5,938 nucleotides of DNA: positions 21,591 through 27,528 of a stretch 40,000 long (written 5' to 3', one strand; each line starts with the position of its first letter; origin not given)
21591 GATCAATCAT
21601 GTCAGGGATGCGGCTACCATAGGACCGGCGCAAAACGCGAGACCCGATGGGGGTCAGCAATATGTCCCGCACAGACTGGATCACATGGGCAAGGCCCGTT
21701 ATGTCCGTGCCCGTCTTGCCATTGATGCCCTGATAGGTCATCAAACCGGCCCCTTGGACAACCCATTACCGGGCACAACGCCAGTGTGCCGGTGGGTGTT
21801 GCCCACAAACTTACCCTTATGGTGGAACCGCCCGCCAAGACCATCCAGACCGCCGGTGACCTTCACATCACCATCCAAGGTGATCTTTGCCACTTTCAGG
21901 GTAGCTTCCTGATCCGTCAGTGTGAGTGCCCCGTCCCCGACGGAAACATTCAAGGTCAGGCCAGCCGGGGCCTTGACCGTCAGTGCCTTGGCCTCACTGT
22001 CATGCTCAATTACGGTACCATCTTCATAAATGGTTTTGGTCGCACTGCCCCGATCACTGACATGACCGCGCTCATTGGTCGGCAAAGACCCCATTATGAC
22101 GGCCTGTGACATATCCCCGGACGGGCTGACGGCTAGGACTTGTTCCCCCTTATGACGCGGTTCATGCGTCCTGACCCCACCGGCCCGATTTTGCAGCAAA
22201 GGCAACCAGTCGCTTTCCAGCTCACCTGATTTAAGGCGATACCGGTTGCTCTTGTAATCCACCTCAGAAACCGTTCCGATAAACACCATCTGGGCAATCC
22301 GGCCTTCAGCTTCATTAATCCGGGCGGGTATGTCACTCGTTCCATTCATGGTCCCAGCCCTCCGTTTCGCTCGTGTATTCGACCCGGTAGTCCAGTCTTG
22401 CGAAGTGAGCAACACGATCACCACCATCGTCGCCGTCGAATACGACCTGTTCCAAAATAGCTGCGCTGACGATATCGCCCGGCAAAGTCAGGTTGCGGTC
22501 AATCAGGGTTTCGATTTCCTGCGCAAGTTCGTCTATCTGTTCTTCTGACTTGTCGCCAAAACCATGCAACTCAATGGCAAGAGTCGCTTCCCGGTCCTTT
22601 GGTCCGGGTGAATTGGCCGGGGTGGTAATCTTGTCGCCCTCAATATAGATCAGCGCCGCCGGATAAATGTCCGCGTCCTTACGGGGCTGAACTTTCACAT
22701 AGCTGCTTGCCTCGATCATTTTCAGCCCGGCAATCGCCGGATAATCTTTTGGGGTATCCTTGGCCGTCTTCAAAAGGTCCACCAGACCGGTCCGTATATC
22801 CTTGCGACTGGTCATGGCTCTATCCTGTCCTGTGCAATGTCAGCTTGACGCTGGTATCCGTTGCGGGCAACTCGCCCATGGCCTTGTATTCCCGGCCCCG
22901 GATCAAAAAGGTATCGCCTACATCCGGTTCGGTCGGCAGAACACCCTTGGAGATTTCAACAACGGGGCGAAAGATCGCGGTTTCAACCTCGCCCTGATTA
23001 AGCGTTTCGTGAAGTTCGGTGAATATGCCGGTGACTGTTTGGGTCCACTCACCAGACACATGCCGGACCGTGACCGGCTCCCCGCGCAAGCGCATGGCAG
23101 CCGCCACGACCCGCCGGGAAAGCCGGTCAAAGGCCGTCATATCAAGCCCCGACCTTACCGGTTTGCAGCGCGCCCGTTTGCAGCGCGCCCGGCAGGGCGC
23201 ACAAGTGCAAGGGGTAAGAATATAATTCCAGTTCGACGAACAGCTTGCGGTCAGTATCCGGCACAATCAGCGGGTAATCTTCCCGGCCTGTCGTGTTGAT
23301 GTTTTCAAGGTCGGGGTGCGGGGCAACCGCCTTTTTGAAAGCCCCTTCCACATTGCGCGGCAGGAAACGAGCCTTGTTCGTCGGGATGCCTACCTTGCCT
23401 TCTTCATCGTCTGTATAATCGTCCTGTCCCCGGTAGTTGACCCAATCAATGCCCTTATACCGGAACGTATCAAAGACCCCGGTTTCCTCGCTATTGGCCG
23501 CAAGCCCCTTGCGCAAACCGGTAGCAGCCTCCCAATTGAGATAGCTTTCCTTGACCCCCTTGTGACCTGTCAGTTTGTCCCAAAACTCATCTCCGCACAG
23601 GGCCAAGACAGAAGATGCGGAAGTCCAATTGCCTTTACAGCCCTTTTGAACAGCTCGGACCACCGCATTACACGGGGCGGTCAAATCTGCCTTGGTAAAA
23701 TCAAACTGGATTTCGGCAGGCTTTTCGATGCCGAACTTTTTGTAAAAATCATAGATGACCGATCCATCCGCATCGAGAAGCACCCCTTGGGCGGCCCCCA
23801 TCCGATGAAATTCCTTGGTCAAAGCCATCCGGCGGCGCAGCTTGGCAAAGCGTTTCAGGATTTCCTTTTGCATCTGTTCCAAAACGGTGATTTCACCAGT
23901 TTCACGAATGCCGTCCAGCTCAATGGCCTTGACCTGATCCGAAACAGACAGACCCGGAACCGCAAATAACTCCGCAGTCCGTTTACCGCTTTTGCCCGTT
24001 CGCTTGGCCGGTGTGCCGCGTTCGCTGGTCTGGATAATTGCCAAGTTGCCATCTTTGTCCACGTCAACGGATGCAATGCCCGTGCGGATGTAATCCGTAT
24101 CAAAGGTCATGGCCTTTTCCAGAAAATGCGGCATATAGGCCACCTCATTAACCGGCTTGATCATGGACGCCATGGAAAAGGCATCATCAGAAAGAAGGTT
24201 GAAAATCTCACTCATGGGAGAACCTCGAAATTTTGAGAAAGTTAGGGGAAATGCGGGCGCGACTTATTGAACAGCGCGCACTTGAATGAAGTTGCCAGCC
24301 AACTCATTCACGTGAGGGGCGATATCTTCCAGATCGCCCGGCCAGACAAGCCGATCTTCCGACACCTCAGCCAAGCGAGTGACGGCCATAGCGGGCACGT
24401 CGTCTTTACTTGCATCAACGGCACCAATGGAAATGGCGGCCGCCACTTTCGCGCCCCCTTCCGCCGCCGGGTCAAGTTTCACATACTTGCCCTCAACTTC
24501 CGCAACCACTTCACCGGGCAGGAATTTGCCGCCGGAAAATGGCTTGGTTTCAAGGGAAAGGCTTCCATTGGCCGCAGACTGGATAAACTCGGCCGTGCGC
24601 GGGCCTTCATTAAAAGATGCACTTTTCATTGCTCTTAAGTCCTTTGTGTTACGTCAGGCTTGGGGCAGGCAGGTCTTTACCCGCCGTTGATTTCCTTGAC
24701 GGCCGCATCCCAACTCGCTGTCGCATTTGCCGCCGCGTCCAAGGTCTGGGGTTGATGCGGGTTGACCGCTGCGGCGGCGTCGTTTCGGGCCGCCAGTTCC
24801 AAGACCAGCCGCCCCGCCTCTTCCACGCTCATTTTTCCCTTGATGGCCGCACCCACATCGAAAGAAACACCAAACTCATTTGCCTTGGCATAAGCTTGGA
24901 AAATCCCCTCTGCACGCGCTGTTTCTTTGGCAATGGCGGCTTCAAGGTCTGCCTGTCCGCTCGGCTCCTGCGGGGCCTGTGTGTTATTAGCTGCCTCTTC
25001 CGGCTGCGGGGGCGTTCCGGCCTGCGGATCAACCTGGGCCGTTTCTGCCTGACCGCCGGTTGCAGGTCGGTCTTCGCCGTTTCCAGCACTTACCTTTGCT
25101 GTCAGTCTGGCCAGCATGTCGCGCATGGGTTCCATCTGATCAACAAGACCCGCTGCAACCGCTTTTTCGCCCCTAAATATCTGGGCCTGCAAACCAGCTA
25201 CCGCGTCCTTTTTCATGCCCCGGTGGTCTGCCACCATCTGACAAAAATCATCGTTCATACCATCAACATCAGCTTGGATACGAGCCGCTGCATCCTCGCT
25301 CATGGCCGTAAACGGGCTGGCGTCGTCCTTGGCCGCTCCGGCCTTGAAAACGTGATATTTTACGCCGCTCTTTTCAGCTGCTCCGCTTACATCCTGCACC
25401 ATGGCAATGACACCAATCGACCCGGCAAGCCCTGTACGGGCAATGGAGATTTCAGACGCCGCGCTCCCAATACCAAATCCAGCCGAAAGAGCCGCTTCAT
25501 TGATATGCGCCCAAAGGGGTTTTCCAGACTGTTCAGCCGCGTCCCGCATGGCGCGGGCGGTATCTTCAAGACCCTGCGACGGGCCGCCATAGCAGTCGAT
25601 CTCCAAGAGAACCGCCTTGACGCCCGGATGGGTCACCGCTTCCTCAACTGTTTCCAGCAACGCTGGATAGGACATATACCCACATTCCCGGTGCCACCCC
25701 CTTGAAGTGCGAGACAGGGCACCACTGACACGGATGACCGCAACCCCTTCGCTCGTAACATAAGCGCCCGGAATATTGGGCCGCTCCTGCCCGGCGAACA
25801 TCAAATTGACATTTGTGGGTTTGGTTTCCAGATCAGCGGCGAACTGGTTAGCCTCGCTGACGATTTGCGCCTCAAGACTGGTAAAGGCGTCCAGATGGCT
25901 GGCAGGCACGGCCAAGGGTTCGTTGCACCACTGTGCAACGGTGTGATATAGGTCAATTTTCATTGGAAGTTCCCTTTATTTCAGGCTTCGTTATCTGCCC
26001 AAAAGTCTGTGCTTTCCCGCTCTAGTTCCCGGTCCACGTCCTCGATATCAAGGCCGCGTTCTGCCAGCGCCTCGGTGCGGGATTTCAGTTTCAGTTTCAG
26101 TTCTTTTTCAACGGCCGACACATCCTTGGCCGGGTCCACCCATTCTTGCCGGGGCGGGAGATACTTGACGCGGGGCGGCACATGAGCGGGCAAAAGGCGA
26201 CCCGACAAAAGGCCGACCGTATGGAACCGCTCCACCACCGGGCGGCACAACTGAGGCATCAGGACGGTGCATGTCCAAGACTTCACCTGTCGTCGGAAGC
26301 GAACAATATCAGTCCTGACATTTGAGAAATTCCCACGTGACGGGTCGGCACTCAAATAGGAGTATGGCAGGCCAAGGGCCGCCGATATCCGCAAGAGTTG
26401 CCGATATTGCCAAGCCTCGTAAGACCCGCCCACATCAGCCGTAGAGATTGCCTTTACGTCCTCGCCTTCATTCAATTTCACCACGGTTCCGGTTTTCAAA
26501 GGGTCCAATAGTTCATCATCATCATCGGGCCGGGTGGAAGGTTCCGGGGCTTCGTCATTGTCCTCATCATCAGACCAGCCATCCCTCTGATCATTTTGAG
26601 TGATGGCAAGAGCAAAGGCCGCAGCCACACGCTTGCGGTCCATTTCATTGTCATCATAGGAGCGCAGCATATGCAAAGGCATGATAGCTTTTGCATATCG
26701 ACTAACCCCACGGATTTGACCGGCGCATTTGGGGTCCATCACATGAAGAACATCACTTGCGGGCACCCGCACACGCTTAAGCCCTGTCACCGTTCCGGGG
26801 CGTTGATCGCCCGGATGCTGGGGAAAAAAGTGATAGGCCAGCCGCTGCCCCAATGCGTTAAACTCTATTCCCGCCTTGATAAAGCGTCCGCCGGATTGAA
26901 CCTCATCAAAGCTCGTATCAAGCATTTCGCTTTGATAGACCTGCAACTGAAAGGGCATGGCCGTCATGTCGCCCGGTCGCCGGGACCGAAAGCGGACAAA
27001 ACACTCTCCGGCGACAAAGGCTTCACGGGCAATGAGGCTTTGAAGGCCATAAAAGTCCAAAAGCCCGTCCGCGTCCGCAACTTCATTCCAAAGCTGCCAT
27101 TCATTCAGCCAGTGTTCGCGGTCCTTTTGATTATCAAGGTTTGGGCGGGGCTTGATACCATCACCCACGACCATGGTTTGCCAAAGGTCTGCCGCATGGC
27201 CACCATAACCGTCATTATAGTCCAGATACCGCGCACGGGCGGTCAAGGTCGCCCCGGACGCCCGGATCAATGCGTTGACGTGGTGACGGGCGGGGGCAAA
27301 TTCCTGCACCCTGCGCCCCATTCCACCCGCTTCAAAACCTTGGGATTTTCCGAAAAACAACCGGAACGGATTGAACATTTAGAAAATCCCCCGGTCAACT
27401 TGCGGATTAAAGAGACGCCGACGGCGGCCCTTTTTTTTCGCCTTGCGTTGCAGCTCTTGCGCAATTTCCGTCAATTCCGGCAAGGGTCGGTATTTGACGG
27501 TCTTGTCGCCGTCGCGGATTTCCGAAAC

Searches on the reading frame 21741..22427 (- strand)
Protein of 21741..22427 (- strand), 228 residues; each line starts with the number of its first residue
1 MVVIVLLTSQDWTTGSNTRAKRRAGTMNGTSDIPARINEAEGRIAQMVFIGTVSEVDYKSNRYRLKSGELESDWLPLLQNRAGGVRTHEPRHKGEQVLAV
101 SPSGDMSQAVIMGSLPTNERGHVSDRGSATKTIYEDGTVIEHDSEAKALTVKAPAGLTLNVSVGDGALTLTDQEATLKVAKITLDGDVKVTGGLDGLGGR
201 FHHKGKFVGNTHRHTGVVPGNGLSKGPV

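Call 12: search_protein_families(library=phrogs, proteins=[window:21741-22427:-], max_evalue=0.001)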
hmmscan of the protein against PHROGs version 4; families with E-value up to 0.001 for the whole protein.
window:21741-22427:- (228 aa): 3 families
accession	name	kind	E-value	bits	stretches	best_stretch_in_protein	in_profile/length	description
phrog_9992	-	tail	1.9e-20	74.4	1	33-161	3-132/228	baseplate assembly protein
phrog_6142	-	tail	1.3e-11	45.8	1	36-123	7-102/165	baseplate assembly protein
phrog_11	-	tail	8.8e-05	20.6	1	38-220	10-173/1960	baseplate spike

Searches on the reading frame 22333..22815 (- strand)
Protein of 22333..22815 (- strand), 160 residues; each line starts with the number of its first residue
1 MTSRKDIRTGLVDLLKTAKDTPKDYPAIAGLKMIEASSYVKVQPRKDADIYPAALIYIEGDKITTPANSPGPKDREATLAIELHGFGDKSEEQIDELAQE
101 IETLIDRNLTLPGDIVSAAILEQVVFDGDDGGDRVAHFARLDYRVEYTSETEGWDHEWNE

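Call 12: search_protein_families(library=phrogs, proteins=[window:22333-22815:-], max_evalue=0.001)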
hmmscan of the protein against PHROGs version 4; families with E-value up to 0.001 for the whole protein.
window:22333-22815:- (160 aa): 3 families
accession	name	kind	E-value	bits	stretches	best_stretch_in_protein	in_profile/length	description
phrog_20428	-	connector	5.9e-11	43.3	1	3-151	3-137/178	tail terminator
phrog_4204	-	connector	2.9e-09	38.2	1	51-151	40-141/147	tail terminator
phrog_37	-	connector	0.00024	22.3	1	1-148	1-132/133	tail terminator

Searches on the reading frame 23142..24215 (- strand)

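Call 12: search_protein_families(library=phrogs, proteins=[window:23142-24215:-], max_evalue=0.001)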
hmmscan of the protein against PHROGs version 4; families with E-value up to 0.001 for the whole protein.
window:23142-24215:- (357 aa): 1 family
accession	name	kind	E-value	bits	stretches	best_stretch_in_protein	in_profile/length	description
phrog_29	-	head and packaging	1.2e-44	154.2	1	7-348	23-356/439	major head protein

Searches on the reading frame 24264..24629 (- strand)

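Call 12: search_protein_families(library=phrogs, proteins=[window:24264-24629:-], max_evalue=0.001)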
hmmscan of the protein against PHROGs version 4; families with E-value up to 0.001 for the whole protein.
window:24264-24629:- (121 aa): 1 family
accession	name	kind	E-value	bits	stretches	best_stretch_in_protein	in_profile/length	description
phrog_49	-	head and packaging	8.9e-16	59.1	1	1-119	3-138/147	head decoration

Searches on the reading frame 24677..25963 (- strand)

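Call 12: search_protein_families(library=phrogs, proteins=[window:24677-25963:-], max_evalue=0.001)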
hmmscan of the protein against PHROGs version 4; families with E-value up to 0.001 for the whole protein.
window:24677-25963:- (428 aa): 3 families
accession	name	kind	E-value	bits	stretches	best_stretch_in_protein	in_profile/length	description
phrog_53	-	head and packaging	2.1e-84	285.8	1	1-413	4-425/583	head maturation protease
phrog_33023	-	unknown function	3.2e-29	103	1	74-316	68-313/507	-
phrog_4759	-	unknown function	1.5e-15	58.5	1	4-195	7-201/209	-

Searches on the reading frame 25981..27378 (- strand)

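Call 12: search_protein_families(library=phrogs, proteins=[window:25981-27378:-], max_evalue=0.001)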
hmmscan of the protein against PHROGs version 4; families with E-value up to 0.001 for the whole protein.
window:25981-27378:- (465 aa): 2 families
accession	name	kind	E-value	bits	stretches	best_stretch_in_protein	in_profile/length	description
phrog_21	-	head and packaging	4.4e-85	287.5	1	12-459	39-497/1362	portal protein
phrog_537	-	head and packaging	4.1e-31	109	1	293-458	27-198/233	portal protein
